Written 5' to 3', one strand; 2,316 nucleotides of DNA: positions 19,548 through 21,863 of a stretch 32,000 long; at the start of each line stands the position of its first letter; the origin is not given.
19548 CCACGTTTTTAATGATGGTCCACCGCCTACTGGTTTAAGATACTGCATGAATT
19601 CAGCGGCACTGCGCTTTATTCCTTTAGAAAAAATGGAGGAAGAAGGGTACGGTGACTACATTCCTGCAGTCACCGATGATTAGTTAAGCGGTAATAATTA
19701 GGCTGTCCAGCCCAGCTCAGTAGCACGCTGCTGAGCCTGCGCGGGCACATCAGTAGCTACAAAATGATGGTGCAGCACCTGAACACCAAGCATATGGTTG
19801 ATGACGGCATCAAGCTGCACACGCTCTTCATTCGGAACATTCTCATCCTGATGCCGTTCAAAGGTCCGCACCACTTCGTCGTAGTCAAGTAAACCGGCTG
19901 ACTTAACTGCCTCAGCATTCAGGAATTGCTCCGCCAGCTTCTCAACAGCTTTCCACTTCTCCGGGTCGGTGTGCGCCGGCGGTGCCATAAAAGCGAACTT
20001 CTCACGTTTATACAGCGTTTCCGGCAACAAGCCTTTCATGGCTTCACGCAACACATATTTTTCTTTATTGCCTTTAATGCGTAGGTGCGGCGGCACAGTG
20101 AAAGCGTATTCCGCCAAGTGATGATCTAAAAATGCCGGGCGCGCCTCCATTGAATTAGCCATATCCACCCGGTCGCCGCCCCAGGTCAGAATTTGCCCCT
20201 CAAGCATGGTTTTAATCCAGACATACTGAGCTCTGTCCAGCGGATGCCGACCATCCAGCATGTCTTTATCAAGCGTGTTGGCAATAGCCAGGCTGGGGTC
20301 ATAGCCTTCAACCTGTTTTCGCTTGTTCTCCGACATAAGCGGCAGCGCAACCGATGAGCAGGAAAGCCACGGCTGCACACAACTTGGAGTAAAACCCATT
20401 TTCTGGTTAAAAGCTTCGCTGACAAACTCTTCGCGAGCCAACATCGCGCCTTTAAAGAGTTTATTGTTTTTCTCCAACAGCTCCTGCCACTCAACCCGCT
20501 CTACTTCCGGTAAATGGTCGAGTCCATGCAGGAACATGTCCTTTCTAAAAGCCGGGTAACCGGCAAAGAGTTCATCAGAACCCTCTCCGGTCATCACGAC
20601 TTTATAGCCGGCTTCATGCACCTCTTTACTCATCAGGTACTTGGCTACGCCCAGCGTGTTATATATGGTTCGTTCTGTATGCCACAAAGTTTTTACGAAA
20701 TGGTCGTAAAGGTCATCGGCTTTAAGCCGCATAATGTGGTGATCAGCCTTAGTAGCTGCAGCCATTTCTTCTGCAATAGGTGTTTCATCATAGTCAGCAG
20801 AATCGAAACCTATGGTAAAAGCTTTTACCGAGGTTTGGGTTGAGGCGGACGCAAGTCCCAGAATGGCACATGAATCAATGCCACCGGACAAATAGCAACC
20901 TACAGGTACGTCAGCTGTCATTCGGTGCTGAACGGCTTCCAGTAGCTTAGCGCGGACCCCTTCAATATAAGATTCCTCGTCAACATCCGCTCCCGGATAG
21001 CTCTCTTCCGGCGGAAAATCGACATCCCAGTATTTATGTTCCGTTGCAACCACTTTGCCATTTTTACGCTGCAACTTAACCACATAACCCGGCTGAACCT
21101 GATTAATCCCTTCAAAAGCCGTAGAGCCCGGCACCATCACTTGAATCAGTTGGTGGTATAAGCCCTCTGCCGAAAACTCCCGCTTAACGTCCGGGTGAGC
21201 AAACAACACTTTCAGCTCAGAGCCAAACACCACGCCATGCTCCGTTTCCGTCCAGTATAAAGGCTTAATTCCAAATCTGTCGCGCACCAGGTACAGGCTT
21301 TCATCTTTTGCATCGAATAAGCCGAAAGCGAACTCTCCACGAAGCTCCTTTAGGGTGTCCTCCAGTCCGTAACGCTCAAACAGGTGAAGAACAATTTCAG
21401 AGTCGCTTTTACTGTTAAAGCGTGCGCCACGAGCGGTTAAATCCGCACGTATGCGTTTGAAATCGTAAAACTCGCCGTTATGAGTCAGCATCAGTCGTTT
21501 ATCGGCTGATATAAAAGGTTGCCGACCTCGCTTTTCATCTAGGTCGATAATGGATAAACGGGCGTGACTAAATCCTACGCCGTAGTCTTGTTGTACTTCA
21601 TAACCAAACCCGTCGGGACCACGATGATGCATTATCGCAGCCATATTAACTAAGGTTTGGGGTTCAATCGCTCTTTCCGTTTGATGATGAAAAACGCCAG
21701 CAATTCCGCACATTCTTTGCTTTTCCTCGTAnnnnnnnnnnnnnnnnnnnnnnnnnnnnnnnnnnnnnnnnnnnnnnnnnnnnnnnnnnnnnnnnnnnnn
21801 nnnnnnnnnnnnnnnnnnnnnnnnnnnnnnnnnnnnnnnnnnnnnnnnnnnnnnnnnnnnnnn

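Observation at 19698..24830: Orphan operon pairing a non-aspartate transcarbamylase with an AsnB-type amidotransferase and a two-component Na+ symporter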

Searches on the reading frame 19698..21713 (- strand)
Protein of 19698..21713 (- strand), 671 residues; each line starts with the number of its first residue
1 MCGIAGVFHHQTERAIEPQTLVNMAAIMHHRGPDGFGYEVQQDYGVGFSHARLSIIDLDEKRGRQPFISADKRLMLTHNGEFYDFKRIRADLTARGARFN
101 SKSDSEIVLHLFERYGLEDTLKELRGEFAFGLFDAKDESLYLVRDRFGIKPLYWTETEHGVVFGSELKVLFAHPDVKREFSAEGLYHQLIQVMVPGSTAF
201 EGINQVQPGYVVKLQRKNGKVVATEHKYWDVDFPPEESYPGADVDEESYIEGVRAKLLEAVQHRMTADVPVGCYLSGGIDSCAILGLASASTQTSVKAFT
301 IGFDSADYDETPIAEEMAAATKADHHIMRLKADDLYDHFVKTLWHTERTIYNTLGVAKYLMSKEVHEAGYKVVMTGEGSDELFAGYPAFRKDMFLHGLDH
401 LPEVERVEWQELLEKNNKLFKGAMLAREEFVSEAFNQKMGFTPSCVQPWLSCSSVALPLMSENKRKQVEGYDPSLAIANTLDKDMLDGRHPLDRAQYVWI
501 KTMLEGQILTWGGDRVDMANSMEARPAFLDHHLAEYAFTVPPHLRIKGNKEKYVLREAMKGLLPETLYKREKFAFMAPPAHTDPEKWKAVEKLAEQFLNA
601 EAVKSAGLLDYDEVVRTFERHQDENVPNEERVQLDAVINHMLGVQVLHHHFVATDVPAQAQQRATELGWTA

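Call 3: search_protein_families(library=pfam, proteins=[window:19698-21713:-], max_evalue=0.01)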
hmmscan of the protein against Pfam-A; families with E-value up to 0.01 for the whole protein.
window:19698-21713:- (671 aa): 5 families
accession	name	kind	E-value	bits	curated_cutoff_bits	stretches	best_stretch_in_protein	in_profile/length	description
PF00733.27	Asn_synthase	-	3.3e-92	310.3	21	1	253-625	2-335/354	Asparagine synthase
PF13537.11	GATase_7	-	1.6e-39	135.1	25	1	50-171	1-122/123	Glutamine amidotransferase domain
PF13522.11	GATase_6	-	3.8e-38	130.9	27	1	33-166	1-130/130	Glutamine amidotransferase domain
PF12481.13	DUF3700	-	5e-06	26.6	27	1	115-166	120-172/228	Aluminium induced protein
PF06508.19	QueC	-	0.0038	17.2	22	1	274-331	5-61/210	Queuosine biosynthesis protein QueC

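Call 4: search_protein_families(library=ncbifam, proteins=[window:19698-21713:-], max_evalue=0.01)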
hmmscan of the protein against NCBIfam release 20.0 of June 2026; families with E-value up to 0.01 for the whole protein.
window:19698-21713:- (671 aa): 10 families
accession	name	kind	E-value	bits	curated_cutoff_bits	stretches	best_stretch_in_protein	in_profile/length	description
TIGR01536.1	asn_synth_AEB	equivalog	2.6e-135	452.3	267.1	1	2-575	1-517/517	asparagine synthase (glutamine-hydrolyzing)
TIGR03108.1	eps_aminotran_1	hypoth_equivalog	1.2e-118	397.5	816.9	1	1-625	1-608/628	XrtA/PEP-CTERM system amidotransferase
TIGR03104.1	trio_amidotrans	equivalog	6.9e-91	305.2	570.1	2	1-388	1-382/589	N-acetylglutaminylglutamine amidotransferase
NF006949.0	PRK09431.1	equivalog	8.8e-84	282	499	3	1-186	1-181/554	asparagine synthase B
NF033535.1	lass_lactam_cya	exception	2.1e-55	188.5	525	2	1-383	1-376/668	lasso peptide isopeptide bond-forming cyclase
NF033561.1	macrolact_Ik_Al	subfamily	6.5e-27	94.3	300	1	130-571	83-488/561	albusnodin/ikarugamycin family macrolactam cyclase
TIGR01134.1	purF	equivalog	3.6e-15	56.3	350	1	46-183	66-212/432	amidophosphoribosyltransferase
TIGR01135.1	glmS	equivalog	7.7e-11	41.2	418.05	1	42-173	62-200/607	glutamine--fructose-6-phosphate transaminase (isomerizing)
NF001484.0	PRK00331.1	subfamily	1e-10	40.7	381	1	46-170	67-198/601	isomerizing glutamine--fructose-6-phosphate transaminase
TIGR00268.2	TIGR00268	equivalog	0.0011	18.3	150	1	272-354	17-103/259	ATP-dependent sacrificial sulfur transferase LarE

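Call 19: list_cluster_members(proteins=[window:19698-21713:-, window:21732-22799:-, window:22913-24349:-, window:24342-24830:-, window:18559-19683:+])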
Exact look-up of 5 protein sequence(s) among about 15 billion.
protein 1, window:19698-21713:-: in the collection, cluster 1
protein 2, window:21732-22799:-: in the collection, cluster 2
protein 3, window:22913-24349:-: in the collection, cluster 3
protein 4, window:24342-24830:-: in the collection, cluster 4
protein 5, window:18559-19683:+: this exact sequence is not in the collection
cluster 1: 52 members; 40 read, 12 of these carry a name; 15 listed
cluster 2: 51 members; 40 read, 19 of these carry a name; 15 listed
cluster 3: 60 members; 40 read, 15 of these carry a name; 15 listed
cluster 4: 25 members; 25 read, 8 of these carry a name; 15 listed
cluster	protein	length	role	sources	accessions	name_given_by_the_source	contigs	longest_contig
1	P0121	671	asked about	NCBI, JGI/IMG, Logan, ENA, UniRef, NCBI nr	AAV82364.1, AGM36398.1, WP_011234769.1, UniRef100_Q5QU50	asparagine synthase (glutamine-hydrolyzing) [Idiomarina loihiensis] | asparagine synthase (glutamine-hydrolyzing) n=1 Tax=Idiomarina loihiensis (strain ATCC ...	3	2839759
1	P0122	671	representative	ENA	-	-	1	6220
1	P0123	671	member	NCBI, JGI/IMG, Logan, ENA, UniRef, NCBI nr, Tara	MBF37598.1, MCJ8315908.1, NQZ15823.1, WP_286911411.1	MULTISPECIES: asparagine synthase (glutamine-hydrolyzing) [unclassified Idiomarina] | asparagine synthase (glutamine-hydrolysing) | asparagine synthase (glutamine-hydrolyzing) n=1 Tax=unclassified Idiomarina TaxID=2614829 ...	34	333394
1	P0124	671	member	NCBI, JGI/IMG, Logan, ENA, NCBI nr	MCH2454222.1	MAG: asparagine synthase (glutamine-hydrolyzing) [Idiomarina sp.] | asparagine synthase (glutamine-hydrolysing) | asparagine synthase (glutamine-hydrolyzing) [Idiomarina sp.]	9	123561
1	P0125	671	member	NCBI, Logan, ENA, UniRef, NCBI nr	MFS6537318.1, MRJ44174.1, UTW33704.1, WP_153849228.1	asparagine synthase (glutamine-hydrolyzing) [Idiomarina loihiensis] | asparagine synthase (glutamine-hydrolyzing) n=1 Tax=Idiomarina loihiensis TaxID=135577 ...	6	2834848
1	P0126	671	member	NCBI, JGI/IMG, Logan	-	asparagine synthase (glutamine-hydrolysing)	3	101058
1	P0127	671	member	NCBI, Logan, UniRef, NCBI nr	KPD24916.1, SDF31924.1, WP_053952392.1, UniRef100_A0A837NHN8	asparagine synthase (glutamine-hydrolyzing) [Idiomarina zobellii] | asparagine synthase (glutamine-hydrolyzing) n=1 Tax=Idiomarina zobellii TaxID=86103 ...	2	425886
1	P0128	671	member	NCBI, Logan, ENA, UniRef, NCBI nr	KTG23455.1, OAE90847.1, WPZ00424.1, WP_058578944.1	asparagine synthetase B [Idiomarina sp. WRN-38] | asparagine synthase (glutamine-hydrolyzing) n=1 Tax=Idiomarina sp. OXR-189 TaxID=3100175 ... | asparagine synthase (glutamine-hydrolyzing) [Idiomarina sp. OXR-189]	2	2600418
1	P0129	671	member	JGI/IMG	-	asparagine synthase (glutamine-hydrolysing)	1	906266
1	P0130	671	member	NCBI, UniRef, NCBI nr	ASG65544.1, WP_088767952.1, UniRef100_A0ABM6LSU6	asparagine synthase (glutamine-hydrolyzing) [Idiomarina piscisalsi] | asparagine synthase (glutamine-hydrolyzing) n=1 Tax=Idiomarina piscisalsi TaxID=1096243 ...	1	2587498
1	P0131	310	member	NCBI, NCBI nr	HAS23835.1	MAG TPA: asparagine synthetase B, partial [Idiomarina loihiensis] | asparagine synthetase B [Idiomarina loihiensis]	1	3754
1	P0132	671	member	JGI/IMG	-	asparagine synthase (glutamine-hydrolysing)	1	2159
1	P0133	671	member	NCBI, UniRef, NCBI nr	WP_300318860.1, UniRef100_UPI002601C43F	asparagine synthase (glutamine-hydrolyzing) [Idiomarina sp.] | asparagine synthase (glutamine-hydrolyzing) n=1 Tax=Idiomarina sp. TaxID=1874361 ...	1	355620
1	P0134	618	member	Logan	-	-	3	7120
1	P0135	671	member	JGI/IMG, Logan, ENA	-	-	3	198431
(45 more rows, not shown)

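Call 32: search_solved_structures(query=window:19698-21713:-, show_alignments=2, max_evalue=1e-10)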
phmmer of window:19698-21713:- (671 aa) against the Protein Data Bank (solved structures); distinct sequences matched with E-value up to 1e-10: 5.
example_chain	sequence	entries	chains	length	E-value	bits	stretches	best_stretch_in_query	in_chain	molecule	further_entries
7ylz_A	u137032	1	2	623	2e-53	185.2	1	1-389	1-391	hydroxyamidotransferase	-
1ct9_A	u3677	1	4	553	1.5e-40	142.6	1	4-182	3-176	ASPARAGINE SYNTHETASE B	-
6gq3_A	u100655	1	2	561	6.4e-40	140.6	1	1-391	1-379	Asparagine synthetase [glutamine-hydrolyzing]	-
8sue_A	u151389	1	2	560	1.8e-39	139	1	21-391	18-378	Asparagine synthetase [glutamine-hydrolyzing]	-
9b6c_A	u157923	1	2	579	1.1e-38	136.5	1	21-391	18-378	Asparagine synthetase [glutamine-hydrolyzing]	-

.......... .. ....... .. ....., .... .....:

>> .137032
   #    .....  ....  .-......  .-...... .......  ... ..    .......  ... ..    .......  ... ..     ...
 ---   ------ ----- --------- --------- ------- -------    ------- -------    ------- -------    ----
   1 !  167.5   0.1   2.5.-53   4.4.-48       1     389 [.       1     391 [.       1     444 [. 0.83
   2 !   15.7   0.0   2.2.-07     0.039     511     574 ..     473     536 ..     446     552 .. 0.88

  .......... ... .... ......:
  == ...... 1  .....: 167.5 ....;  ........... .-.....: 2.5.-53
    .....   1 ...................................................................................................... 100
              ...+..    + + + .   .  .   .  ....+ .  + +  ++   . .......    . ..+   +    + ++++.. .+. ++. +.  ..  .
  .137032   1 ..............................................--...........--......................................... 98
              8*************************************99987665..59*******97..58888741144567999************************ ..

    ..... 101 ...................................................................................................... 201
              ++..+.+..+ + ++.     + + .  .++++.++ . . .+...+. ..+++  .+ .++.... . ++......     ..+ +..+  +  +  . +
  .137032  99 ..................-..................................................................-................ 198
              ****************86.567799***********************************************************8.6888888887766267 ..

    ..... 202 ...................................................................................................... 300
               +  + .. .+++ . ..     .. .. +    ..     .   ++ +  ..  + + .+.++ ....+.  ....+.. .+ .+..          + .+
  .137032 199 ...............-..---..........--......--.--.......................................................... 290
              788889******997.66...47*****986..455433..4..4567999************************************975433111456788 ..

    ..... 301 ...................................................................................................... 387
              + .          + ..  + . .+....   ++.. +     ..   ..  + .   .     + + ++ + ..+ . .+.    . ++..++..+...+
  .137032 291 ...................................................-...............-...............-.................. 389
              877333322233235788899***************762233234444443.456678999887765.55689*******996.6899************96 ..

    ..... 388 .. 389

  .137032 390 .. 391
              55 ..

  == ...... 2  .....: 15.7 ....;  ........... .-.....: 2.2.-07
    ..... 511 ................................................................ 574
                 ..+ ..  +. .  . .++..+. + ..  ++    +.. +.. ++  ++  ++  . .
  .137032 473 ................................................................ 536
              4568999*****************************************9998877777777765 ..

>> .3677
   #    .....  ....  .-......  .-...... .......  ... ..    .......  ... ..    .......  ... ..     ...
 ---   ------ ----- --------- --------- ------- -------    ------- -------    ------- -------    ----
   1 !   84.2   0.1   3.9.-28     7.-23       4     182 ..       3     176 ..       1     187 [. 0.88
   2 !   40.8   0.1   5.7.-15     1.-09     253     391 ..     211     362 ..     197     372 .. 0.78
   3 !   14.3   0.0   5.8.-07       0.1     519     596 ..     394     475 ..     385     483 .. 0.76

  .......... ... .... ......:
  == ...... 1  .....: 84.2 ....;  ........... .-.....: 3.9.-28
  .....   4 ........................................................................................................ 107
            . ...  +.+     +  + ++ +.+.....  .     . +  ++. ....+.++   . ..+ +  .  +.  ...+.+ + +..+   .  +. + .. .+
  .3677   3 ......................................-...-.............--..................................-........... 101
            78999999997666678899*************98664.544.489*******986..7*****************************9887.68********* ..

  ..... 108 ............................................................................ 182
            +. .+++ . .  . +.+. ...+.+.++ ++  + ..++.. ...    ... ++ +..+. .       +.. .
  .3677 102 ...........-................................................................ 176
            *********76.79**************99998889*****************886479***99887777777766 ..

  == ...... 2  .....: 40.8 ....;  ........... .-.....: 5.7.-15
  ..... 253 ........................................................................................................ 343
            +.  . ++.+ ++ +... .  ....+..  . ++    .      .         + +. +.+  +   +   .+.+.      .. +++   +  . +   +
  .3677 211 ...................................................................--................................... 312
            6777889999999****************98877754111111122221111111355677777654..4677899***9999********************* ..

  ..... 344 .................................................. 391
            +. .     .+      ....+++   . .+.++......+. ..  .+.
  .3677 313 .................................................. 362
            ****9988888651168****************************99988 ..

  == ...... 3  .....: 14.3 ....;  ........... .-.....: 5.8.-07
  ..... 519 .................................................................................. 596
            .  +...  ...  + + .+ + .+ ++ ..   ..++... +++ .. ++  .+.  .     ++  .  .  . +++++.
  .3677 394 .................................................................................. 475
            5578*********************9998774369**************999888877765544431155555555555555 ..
